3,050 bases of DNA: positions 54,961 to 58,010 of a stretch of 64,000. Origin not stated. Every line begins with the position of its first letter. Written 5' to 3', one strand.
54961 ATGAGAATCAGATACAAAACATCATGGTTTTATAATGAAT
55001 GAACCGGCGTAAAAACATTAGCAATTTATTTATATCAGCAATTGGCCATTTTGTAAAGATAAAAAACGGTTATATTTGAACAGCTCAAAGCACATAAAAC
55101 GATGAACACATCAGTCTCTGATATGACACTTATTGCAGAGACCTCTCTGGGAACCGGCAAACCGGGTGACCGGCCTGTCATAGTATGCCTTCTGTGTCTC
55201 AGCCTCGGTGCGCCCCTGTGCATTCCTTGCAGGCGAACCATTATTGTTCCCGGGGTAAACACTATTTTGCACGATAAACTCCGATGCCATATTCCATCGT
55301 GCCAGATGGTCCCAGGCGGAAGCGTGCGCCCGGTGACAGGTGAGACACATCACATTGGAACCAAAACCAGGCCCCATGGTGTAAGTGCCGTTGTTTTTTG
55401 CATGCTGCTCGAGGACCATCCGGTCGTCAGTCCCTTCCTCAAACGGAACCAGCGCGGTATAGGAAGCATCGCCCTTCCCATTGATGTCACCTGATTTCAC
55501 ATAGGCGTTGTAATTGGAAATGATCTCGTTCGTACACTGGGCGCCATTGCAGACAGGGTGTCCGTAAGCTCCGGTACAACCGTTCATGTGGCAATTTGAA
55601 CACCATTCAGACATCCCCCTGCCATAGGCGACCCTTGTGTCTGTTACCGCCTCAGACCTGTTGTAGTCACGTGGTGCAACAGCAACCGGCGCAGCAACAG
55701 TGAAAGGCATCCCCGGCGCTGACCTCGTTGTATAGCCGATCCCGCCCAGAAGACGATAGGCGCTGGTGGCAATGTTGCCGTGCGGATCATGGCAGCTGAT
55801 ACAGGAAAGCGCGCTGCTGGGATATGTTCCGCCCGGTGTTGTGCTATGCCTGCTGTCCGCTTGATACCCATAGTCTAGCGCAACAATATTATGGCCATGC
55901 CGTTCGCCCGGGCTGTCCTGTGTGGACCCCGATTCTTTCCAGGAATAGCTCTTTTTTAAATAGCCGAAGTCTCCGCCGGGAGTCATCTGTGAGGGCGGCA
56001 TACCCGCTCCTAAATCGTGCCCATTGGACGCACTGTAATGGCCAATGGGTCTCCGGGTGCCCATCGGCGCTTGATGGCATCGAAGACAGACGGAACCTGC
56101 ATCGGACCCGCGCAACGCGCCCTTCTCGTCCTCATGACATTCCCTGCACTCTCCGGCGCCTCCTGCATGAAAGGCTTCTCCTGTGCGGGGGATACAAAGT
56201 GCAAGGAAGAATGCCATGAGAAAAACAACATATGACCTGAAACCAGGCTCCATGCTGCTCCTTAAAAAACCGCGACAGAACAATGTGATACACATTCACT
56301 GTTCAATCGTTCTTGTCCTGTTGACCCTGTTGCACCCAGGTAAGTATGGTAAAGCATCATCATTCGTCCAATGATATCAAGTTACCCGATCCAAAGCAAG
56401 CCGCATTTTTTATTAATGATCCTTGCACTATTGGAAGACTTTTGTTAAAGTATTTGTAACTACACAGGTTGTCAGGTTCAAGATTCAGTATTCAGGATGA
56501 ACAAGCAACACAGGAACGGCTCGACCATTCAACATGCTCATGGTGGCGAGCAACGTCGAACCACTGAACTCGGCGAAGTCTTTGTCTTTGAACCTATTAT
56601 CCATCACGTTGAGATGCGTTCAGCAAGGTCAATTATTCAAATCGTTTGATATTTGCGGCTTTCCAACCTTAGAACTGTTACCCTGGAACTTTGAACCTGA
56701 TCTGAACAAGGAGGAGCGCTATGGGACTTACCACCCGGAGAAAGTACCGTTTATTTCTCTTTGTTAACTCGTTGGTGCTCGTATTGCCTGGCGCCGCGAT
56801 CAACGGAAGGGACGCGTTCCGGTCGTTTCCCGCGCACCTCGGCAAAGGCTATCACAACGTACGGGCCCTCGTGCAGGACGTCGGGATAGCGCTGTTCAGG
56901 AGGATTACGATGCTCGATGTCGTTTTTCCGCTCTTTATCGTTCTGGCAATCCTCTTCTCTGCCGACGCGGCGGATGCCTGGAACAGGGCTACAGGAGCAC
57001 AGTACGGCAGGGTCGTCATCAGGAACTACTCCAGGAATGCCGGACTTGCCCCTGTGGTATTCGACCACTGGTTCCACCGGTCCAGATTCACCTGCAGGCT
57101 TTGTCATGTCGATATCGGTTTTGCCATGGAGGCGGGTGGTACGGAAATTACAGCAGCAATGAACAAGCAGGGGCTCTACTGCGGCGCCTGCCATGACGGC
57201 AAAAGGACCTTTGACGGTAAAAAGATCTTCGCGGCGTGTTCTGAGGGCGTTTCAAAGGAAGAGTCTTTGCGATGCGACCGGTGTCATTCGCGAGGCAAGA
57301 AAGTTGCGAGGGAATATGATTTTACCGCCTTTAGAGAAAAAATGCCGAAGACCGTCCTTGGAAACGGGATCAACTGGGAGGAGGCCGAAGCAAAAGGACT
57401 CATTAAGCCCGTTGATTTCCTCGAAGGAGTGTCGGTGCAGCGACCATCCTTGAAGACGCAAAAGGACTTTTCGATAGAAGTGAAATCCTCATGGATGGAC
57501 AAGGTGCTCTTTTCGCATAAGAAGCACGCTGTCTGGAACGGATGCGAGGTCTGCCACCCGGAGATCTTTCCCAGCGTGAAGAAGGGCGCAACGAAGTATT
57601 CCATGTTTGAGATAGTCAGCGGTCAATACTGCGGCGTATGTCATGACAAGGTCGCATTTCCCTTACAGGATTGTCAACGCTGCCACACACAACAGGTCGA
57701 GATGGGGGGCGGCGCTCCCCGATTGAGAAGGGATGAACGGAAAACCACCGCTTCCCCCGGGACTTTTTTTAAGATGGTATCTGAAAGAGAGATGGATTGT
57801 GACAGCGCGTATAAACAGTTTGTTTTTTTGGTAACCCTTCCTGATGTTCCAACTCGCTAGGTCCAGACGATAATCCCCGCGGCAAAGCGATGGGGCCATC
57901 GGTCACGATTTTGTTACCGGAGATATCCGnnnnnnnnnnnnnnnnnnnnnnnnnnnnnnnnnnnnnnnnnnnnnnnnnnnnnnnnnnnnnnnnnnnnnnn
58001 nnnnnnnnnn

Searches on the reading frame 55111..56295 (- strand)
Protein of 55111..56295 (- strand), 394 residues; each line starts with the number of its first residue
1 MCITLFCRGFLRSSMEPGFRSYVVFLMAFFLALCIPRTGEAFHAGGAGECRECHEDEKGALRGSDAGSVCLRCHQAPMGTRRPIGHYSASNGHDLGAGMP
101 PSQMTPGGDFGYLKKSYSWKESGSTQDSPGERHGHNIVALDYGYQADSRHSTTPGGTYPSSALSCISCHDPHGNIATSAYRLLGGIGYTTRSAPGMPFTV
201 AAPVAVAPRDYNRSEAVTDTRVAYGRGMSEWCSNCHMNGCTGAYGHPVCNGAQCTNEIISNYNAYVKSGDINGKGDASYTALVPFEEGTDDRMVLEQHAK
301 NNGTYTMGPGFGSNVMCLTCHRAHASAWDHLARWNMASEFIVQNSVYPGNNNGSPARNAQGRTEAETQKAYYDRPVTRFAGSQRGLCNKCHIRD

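Call 6: search_protein_families(library=ncbifam, proteins=[window:55111-56295:-], max_evalue=0.001)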
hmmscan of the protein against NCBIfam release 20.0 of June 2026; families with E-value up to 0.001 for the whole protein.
window:55111-56295:- (394 aa): 2 families
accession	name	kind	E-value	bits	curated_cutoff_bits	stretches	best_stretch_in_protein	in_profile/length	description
TIGR01905.1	paired_CXXCH_1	subfamily_domain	6.7e-06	25.9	25.2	0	315-331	7-23/41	doubled CXXCH domain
TIGR03508.1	decahem_SO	subfamily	0.00064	19.3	192.2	0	315-391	190-248/258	DmsE family decaheme c-type cytochrome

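Call 7: search_protein_families(library=pfam, proteins=[window:55111-56295:-], max_evalue=0.001)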
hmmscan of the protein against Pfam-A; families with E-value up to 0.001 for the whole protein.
window:55111-56295:- (394 aa): 3 families
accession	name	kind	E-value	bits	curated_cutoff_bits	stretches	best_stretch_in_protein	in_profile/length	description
PF09699.15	Paired_CXXCH_1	-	2.1e-08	34.1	20.6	0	316-331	8-23/41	Doubled CXXCH motif (Paired_CXXCH_1)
PF14537.11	Cytochrom_c3_2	-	0.00046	21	25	0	43-76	2-35/79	Cytochrome c3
PF22113.1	Mtrc-MtrF_II-IV_dom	-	0.00066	19.7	30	0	48-238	7-129/176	Outer membrane cytochrome MtrC/MtrF-like, domains II/IV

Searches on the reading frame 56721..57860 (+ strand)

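Call 62: search_protein_families(library=pfam, proteins=[window:56721-57860:+], max_evalue=0.00001)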
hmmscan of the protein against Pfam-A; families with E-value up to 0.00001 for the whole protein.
window:56721-57860:+ (379 aa): 2 families
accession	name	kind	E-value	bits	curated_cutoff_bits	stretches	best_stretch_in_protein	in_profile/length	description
PF14522.11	Cytochrome_C7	-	2.8e-25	88.4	24.8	2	112-190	1-67/67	Cytochrome c7 and related cytochrome c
PF02085.21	Cytochrom_CIII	-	1.8e-10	41.5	22.9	0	109-196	18-89/101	Class III cytochrome C family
